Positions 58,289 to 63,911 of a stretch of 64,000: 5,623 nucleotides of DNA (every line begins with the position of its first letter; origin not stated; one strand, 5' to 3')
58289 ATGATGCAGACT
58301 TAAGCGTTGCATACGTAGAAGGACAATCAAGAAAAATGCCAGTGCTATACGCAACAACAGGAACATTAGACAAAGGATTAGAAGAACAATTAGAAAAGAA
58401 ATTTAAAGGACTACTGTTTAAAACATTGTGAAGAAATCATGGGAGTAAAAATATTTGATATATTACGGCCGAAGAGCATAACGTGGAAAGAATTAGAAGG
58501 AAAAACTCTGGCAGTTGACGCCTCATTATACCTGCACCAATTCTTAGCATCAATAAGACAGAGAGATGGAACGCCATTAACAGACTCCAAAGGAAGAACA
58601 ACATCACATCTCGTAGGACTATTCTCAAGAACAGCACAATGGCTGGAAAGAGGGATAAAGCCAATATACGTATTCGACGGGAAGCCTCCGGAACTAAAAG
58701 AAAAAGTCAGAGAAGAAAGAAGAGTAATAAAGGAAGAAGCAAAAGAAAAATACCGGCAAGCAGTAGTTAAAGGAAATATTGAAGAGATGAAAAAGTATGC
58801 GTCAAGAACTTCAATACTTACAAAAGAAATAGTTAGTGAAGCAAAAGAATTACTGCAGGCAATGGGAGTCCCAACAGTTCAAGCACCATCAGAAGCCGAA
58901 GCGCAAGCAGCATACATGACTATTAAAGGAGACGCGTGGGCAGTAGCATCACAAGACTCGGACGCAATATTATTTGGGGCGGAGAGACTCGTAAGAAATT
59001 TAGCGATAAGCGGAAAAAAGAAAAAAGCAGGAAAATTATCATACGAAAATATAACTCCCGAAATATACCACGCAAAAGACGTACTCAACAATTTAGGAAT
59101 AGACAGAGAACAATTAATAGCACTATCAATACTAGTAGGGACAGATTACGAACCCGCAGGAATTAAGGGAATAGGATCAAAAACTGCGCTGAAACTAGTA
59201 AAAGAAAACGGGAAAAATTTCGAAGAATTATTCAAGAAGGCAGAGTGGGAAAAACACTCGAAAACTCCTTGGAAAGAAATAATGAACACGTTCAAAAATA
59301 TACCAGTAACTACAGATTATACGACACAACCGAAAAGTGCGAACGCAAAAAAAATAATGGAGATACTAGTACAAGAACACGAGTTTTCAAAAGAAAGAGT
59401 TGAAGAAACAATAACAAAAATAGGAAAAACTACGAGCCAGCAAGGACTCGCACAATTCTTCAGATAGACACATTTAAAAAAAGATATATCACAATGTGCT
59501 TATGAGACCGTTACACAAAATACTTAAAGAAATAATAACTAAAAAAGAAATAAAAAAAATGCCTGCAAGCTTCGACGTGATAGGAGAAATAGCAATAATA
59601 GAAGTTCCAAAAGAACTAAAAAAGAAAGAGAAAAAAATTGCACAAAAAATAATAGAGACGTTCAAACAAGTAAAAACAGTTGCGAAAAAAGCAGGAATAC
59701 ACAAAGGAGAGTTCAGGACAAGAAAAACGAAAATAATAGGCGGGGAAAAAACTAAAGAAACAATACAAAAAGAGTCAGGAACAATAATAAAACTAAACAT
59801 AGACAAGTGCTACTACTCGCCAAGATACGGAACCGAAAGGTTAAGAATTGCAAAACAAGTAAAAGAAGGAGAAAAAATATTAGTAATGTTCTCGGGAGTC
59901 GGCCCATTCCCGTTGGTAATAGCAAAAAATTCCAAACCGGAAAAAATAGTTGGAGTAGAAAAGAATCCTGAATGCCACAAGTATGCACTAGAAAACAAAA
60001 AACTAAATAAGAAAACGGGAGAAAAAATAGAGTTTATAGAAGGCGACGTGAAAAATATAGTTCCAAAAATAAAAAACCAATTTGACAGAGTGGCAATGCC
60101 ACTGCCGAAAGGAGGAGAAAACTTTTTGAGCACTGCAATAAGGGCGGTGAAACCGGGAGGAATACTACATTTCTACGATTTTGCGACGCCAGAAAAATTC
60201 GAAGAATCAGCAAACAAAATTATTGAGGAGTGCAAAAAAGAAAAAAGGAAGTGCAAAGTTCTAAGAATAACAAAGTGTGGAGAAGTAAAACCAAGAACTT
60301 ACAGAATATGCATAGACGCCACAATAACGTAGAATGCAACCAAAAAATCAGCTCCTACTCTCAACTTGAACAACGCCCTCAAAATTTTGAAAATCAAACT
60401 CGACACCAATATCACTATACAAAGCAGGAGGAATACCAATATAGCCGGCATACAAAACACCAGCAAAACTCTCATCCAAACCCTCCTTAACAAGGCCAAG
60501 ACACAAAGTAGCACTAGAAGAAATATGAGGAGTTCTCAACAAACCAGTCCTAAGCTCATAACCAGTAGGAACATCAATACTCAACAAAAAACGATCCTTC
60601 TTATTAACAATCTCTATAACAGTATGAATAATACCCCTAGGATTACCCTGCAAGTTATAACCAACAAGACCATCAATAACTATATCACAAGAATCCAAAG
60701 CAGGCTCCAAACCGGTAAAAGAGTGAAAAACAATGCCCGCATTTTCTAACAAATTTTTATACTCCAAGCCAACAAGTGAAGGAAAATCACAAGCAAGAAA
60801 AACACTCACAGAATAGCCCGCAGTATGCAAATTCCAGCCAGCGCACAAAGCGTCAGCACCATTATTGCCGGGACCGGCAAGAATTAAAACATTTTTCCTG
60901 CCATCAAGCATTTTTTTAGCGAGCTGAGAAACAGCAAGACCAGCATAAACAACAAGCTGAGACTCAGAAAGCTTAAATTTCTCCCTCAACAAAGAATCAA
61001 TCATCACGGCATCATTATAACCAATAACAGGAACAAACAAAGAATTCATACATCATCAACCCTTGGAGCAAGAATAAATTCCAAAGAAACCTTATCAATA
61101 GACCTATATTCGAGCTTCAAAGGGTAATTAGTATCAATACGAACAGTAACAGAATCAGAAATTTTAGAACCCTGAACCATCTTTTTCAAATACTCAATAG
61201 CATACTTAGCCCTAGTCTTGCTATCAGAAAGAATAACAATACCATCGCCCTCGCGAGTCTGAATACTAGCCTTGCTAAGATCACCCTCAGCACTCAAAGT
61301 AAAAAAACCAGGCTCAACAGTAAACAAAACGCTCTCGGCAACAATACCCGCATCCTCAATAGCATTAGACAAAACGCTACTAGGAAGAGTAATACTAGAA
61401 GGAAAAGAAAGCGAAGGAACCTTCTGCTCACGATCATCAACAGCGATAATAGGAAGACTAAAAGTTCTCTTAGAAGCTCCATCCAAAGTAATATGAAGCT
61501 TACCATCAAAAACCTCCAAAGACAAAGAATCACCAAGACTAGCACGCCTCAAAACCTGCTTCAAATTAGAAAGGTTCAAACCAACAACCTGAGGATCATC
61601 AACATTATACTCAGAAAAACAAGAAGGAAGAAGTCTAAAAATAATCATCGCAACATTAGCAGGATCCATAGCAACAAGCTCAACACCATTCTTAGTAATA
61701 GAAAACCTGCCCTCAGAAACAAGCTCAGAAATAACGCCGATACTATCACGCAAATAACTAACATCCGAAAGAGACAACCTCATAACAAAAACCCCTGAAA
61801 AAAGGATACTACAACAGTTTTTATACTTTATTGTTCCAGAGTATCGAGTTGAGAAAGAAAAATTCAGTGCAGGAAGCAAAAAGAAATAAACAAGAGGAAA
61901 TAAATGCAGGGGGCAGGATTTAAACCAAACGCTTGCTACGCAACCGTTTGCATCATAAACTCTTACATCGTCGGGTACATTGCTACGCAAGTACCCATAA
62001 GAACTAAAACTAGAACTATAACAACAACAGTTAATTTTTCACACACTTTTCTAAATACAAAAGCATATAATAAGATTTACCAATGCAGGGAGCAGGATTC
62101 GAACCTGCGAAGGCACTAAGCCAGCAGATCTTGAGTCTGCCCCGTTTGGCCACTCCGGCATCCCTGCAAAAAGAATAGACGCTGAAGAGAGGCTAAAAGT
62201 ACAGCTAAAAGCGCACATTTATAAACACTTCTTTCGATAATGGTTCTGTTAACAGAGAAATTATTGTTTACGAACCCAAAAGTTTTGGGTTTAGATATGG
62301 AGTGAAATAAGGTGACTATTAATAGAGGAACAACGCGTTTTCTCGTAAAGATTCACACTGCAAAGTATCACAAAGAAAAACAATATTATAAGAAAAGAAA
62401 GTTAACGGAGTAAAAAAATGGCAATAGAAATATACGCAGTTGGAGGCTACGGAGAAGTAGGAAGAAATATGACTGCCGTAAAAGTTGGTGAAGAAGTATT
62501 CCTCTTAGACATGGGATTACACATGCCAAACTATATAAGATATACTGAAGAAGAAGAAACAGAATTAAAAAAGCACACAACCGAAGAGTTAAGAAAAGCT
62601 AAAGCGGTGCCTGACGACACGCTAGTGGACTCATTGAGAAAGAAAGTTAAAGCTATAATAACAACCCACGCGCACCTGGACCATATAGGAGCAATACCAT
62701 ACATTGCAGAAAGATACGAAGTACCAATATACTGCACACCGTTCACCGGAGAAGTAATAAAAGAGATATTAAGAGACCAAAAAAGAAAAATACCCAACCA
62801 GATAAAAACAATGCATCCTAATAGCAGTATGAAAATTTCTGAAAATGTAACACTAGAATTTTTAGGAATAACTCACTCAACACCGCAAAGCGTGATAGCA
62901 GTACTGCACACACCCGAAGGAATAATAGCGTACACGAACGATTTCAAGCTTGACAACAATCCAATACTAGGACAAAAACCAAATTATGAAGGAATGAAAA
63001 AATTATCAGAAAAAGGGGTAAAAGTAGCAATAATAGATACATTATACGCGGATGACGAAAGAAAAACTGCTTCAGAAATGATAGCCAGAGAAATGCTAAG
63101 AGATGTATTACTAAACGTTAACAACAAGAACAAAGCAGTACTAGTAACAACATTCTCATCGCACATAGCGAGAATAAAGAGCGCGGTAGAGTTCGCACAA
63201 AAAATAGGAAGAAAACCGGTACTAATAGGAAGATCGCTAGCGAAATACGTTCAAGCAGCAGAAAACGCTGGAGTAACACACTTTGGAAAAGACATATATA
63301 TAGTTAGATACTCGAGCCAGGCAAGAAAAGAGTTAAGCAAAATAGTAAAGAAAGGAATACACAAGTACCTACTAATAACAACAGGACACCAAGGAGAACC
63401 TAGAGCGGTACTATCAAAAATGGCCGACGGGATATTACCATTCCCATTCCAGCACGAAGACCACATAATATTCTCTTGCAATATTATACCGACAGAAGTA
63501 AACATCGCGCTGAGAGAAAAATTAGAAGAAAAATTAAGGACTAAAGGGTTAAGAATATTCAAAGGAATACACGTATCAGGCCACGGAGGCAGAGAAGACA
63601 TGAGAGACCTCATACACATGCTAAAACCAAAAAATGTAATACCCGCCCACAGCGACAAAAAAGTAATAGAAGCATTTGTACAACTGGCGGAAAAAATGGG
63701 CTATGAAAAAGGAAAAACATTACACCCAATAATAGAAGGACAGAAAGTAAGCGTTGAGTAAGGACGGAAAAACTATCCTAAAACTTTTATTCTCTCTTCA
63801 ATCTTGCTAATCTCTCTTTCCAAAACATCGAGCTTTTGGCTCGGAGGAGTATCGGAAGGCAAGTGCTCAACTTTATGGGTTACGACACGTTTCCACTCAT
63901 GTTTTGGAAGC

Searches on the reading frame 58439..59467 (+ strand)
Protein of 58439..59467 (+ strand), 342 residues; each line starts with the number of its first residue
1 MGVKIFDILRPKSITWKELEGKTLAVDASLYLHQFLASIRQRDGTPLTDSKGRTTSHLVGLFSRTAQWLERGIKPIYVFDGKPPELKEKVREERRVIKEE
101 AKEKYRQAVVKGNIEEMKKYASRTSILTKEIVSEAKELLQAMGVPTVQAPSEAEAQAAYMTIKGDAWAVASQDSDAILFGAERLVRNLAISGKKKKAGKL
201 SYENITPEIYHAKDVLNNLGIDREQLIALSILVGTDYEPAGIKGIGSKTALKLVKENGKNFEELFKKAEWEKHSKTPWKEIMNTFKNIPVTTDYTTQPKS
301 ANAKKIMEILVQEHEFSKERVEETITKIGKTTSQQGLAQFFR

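Call 83: search_protein_families(library=pfam, proteins=[window:58439-59467:+], max_evalue=0.001)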
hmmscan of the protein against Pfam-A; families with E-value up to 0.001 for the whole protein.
window:58439-59467:+ (342 aa): 3 families
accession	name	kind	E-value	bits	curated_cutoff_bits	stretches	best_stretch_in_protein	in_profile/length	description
PF00867.23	XPG_I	-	3e-29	101.7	24.9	1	143-236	1-89/89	XPG I-region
PF00752.23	XPG_N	-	1.9e-21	76.8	22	1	7-100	8-100/101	XPG N-terminal domain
PF01367.25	5_3_exonuc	-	0.00023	22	40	1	224-274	4-52/97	5'-3' exonuclease, C-terminal SAM fold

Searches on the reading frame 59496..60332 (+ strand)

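Call 83: search_protein_families(library=pfam, proteins=[window:59496-60332:+], max_evalue=0.001)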
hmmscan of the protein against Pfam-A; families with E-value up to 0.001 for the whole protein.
window:59496-60332:+ (278 aa): 5 families
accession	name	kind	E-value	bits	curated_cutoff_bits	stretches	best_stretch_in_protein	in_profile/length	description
PF02475.24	TRM5-TYW2_MTfase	-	3.2e-45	154.5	28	1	89-255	1-163/164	TRM5/TYW2 methyltransferase domain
PF25133.1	TYW2_N_2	-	4.2e-19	68.9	27.7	1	7-86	2-79/79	TYW2 N-terminal domain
PF01209.24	Ubie_methyltran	-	7.3e-05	22.7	20.1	1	120-234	43-159/233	ubiE/COQ5 methyltransferase family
PF13649.12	Methyltransf_25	-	0.0001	23.3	27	1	132-222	5-97/97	Methyltransferase domain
PF08241.18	Methyltransf_11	-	0.00031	21.8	21.2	0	134-225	6-94/95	Methyltransferase domain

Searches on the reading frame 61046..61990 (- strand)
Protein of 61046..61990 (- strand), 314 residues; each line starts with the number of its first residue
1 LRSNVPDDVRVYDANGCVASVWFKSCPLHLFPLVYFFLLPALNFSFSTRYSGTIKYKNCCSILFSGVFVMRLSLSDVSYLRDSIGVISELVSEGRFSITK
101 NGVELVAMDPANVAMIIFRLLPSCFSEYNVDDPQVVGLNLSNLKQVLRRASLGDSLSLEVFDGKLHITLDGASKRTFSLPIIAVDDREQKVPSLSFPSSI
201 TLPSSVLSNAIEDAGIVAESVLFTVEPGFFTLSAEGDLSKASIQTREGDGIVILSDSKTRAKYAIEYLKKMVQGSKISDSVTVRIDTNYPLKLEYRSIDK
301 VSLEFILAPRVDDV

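Call 83: search_protein_families(library=pfam, proteins=[window:61046-61990:-], max_evalue=0.001)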
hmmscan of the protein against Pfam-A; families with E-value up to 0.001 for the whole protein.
window:61046-61990:- (314 aa): 3 families
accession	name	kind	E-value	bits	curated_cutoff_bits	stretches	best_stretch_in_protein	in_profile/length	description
PF00705.23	PCNA_N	-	3.5e-12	46.6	20.3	1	73-164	5-96/127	Proliferating cell nuclear antigen, N-terminal domain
PF02747.20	PCNA_C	-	2e-09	38.1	23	1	190-309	1-127/128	Proliferating cell nuclear antigen, C-terminal domain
PF02144.21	Rad1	-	8.9e-06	25.4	24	0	96-288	27-248/257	Repair protein Rad1/Rec1/Rad17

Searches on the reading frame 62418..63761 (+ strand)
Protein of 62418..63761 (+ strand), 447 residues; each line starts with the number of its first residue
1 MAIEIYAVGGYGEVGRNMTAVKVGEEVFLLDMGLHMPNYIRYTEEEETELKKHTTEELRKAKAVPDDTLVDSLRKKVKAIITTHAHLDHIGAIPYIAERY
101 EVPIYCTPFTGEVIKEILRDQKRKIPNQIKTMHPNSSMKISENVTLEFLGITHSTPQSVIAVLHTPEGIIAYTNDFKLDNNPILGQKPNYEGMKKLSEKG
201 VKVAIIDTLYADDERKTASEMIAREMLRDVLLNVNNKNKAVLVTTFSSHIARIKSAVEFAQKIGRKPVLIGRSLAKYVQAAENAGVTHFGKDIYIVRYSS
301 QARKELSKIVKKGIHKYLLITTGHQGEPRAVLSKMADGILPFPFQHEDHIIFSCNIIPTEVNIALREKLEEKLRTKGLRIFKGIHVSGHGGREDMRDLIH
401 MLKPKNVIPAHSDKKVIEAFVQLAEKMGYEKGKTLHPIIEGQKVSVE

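Call 83: search_protein_families(library=pfam, proteins=[window:62418-63761:+], max_evalue=0.001)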
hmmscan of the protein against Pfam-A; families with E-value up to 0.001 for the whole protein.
window:62418-63761:+ (447 aa): 4 families
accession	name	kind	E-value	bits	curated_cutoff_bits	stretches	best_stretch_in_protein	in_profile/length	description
PF22505.1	RNase_J_b_CASP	-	2.7e-22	79.3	27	1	240-360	3-115/126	Ribonuclease J, beta-CASP domain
PF12706.13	Lactamase_B_2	-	1.5e-11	44.7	27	1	75-226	29-183/200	Beta-lactamase superfamily domain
PF07521.17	RMMBL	-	8.1e-11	42.2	21.6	1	380-430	8-59/63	Zn-dependent metallo-hydrolase RNA specificity domain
PF00753.33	Lactamase_B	-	1.2e-10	42.1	22.7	1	62-185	33-159/196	Metallo-beta-lactamase superfamily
